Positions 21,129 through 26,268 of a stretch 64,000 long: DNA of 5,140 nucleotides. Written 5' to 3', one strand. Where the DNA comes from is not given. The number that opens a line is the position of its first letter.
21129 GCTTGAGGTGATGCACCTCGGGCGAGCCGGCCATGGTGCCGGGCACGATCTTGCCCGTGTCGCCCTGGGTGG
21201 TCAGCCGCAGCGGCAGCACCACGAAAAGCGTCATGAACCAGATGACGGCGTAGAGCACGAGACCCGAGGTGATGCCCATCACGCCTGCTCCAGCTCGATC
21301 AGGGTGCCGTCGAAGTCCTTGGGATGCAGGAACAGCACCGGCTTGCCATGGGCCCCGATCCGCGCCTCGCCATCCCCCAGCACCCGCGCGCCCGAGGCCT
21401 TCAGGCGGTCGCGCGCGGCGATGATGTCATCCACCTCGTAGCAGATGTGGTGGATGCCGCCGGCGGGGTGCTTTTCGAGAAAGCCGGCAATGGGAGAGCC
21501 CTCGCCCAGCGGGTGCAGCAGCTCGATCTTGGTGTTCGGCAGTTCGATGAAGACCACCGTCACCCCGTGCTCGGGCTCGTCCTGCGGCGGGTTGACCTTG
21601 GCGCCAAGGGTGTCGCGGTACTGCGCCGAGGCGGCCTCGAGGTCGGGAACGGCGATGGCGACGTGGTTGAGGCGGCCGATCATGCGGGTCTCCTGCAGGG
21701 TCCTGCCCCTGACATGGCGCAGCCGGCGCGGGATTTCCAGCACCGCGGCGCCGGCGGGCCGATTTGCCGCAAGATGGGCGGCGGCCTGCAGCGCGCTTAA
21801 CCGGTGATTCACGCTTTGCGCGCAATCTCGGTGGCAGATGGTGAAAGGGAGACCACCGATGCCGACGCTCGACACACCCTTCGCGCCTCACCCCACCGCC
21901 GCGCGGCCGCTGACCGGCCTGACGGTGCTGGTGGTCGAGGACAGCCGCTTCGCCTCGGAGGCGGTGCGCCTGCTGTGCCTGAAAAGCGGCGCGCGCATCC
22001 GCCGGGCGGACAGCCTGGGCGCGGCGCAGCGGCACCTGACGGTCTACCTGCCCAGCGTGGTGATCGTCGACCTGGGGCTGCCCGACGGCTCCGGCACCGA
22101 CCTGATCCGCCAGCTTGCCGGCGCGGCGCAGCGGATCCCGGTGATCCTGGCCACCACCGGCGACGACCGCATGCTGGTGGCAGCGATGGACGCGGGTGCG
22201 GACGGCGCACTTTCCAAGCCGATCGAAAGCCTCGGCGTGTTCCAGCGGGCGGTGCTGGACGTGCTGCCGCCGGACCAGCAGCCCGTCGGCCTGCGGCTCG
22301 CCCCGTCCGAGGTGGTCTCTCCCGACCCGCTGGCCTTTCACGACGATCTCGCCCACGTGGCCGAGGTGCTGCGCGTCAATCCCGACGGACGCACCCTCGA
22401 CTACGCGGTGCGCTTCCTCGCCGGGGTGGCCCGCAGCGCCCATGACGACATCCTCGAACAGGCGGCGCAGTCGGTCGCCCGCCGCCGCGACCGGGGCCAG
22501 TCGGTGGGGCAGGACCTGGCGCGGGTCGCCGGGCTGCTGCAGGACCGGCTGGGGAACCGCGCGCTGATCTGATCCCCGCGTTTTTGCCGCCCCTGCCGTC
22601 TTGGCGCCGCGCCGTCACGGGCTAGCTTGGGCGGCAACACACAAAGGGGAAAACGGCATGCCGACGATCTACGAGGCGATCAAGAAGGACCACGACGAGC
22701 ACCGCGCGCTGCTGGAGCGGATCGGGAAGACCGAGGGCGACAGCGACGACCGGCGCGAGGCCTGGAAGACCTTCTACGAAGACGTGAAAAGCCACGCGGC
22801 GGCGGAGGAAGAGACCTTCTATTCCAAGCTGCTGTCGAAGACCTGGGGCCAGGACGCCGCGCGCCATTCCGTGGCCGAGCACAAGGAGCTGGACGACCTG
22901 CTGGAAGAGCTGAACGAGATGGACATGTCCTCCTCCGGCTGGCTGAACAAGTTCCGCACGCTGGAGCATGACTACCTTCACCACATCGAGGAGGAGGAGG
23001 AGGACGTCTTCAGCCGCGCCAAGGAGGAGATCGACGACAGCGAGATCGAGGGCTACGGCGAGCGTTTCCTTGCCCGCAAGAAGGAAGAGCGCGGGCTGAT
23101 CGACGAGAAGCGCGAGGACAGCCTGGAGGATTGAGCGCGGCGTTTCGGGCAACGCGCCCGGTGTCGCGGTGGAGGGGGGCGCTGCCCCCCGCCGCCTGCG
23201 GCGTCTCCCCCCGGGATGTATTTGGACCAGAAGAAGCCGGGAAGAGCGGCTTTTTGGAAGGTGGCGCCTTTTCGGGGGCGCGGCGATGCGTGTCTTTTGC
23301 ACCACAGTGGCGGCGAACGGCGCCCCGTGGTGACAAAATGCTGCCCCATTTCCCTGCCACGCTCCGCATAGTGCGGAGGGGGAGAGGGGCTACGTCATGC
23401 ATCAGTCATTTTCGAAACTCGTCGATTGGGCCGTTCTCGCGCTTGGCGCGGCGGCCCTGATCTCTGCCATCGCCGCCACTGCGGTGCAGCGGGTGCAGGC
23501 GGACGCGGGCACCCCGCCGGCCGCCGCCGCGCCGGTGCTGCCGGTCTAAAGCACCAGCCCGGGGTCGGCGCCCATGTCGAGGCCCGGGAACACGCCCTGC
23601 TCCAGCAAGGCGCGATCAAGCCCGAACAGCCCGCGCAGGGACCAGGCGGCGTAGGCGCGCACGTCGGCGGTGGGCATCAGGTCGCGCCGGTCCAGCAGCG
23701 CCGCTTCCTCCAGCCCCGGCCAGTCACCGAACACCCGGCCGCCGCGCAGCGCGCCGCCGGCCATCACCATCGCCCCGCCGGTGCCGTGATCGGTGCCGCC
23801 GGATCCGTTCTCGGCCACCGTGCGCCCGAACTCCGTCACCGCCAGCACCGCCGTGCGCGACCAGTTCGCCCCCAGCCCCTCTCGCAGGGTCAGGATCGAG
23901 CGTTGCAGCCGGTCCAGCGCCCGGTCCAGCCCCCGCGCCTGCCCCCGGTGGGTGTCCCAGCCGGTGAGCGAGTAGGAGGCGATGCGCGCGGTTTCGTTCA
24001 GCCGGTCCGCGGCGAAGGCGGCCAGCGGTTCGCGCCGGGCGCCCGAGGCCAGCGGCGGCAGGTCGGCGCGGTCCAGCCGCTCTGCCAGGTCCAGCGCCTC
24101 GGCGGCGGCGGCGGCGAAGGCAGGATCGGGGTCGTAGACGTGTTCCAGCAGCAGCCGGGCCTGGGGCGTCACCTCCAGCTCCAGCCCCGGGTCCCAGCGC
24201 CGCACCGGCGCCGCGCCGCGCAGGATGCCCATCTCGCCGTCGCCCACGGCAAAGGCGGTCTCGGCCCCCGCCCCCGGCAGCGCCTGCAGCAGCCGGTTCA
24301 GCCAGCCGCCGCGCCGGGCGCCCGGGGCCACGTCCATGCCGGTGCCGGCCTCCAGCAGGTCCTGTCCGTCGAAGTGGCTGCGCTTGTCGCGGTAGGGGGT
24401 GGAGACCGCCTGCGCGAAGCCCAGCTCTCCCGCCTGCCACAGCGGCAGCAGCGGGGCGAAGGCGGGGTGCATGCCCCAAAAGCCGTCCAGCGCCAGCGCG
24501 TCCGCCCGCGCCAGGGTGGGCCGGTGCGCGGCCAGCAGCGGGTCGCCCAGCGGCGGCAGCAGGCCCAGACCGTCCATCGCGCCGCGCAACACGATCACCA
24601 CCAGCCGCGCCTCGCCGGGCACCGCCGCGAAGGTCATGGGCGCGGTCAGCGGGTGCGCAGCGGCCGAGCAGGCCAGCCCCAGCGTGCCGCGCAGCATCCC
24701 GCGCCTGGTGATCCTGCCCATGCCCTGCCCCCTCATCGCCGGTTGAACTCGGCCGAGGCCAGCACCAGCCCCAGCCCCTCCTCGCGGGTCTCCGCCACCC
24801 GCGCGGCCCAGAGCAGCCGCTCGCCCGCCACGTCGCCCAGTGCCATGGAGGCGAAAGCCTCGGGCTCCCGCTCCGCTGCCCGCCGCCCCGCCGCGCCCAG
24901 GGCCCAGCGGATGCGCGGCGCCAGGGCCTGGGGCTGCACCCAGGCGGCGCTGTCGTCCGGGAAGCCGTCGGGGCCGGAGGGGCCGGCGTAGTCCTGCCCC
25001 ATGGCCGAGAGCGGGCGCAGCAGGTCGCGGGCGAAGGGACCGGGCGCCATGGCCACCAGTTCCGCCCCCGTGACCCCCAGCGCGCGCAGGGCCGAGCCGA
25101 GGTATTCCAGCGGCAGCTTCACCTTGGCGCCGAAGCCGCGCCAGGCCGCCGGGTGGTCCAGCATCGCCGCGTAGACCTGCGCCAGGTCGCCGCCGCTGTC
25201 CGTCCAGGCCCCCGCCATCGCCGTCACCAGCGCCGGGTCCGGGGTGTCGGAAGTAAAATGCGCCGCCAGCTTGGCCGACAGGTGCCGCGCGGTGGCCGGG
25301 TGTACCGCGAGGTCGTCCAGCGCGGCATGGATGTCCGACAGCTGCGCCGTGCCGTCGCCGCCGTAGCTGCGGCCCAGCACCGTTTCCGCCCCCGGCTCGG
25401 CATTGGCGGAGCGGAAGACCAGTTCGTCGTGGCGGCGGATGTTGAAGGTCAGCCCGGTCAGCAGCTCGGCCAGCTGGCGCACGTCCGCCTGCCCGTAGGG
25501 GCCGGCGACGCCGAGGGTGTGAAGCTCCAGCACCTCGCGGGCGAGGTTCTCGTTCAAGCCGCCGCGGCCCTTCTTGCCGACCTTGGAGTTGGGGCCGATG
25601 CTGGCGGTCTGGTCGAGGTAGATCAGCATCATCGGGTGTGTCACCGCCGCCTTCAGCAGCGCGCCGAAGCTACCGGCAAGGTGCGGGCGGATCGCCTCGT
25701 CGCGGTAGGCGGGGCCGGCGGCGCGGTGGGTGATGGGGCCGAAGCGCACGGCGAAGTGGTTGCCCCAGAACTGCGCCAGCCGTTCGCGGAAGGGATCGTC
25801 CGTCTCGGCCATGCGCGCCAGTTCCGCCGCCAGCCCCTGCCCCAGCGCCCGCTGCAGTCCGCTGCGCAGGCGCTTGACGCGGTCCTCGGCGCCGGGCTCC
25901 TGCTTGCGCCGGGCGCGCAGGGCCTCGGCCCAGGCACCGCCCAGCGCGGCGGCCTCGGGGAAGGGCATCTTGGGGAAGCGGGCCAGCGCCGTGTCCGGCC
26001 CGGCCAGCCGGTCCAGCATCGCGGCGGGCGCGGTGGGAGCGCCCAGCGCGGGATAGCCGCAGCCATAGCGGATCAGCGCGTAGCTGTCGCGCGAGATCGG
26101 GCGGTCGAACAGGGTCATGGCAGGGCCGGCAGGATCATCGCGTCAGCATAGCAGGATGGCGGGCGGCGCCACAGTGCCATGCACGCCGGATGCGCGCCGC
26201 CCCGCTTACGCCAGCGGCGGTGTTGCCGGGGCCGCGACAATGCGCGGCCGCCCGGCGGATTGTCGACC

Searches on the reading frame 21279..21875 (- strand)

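Call 71: search_protein_families(library=pfam, proteins=[window:21279-21875:-], max_evalue=0.001)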
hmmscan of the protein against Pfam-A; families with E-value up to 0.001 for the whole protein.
window:21279-21875:- (198 aa): 5 families
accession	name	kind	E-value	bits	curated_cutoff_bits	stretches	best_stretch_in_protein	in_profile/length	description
PF13669.12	Glyoxalase_4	-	2.9e-23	82.7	27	1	70-182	1-109/109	Glyoxalase/Bleomycin resistance protein/Dioxygenase superfamily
PF00903.31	Glyoxalase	-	3.6e-16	60.1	20.6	1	68-195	1-121/121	Glyoxalase/Bleomycin resistance protein/Dioxygenase superfamily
PF13468.12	Glyoxalase_3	-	8.3e-10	39.4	25.1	1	69-169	1-102/176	Glyoxalase-like domain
PF18029.7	Glyoxalase_6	-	3e-05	25.1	23.6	1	72-172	2-90/106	Glyoxalase-like domain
PF22677.2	Ble-like_N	-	0.00043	20.4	24.5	0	68-100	1-33/41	Bleomycin resistance protein-like N-terminal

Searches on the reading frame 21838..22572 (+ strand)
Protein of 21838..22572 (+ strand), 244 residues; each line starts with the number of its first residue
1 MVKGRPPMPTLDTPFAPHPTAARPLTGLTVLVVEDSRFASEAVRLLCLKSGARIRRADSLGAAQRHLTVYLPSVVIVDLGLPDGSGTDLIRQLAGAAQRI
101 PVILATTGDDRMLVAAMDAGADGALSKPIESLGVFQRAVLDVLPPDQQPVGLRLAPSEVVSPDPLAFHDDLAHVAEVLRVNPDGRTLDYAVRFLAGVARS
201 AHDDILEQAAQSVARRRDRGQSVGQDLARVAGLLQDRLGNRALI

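Call 97: search_protein_families(library=pfam, proteins=[window:21838-22572:+], max_evalue=0.00001)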
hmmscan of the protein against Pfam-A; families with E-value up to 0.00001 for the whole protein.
window:21838-22572:+ (244 aa): 1 family
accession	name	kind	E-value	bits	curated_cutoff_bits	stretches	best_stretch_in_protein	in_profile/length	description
PF00072.30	Response_reg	-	3.7e-17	62.9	30.2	1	30-130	1-102/111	Response regulator receiver domain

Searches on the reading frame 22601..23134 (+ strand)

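Call 71: search_protein_families(library=pfam, proteins=[window:22601-23134:+], max_evalue=0.001)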
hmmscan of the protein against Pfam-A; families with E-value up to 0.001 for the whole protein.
window:22601-23134:+ (177 aa): 1 family
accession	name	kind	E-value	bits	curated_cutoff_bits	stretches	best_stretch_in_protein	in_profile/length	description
PF01814.28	Hemerythrin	-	9.2e-16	58.9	25.3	1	22-139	1-126/127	Hemerythrin HHE cation binding domain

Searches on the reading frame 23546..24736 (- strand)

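Call 97: search_protein_families(library=pfam, proteins=[window:23546-24736:-], max_evalue=0.00001)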
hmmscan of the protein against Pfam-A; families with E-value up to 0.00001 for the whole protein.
window:23546-24736:- (396 aa): 1 family
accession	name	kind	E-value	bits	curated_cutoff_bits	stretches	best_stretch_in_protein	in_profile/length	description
PF07394.17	DUF1501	-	8.7e-26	91.4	27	1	133-348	119-345/390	Protein of unknown function (DUF1501)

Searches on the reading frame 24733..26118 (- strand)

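Call 97: search_protein_families(library=pfam, proteins=[window:24733-26118:-], max_evalue=0.00001)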
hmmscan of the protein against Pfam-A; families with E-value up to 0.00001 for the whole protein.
window:24733-26118:- (461 aa): 1 family
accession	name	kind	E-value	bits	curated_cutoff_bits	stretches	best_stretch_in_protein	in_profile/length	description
PF08811.16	DUF1800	-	4.6e-98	329.6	26.1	1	66-459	46-418/419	Protein of unknown function (DUF1800)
